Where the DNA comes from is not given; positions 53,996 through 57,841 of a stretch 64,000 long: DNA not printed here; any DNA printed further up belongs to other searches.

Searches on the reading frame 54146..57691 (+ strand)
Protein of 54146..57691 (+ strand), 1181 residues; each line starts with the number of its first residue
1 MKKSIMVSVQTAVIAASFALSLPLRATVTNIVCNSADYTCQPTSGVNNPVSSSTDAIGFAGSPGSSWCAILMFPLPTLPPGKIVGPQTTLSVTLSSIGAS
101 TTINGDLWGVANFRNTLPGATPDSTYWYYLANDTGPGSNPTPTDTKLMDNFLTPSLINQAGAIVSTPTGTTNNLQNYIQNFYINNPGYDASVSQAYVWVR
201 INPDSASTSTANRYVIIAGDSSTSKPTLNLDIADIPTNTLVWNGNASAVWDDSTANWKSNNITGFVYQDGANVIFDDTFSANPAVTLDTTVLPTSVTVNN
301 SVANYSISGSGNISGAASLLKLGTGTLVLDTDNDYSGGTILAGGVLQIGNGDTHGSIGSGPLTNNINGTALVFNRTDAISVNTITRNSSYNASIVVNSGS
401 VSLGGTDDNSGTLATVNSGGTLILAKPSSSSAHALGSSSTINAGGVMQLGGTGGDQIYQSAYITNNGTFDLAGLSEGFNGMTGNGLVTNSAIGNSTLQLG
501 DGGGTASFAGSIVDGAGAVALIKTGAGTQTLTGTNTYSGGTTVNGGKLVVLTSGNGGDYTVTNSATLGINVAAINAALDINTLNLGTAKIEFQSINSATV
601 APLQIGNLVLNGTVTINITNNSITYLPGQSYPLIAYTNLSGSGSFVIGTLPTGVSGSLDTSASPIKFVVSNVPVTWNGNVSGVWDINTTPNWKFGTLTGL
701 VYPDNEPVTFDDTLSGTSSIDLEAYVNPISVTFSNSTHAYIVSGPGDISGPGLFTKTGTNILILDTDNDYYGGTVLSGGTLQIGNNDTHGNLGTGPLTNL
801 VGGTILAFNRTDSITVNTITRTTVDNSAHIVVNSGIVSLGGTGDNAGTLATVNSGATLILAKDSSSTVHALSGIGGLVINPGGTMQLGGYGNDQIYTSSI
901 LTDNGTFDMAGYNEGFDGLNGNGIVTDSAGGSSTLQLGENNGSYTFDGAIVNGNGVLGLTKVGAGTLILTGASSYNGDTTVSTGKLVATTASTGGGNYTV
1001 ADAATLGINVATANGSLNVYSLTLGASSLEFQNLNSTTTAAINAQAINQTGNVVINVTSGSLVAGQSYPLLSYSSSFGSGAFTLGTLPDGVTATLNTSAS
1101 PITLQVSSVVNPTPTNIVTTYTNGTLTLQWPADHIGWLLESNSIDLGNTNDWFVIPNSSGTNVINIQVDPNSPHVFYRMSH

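Call 28: search_protein_families(library=pfam, proteins=[window:54146-57691:+], max_evalue=0.0001)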
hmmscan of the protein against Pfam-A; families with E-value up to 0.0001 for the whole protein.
window:54146-57691:+ (1181 aa): 1 family
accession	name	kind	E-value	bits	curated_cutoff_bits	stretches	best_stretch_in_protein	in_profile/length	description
PF12951.13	PATR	-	3e-25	88.4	27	4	521-550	1-30/30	Passenger-associated-transport-repeat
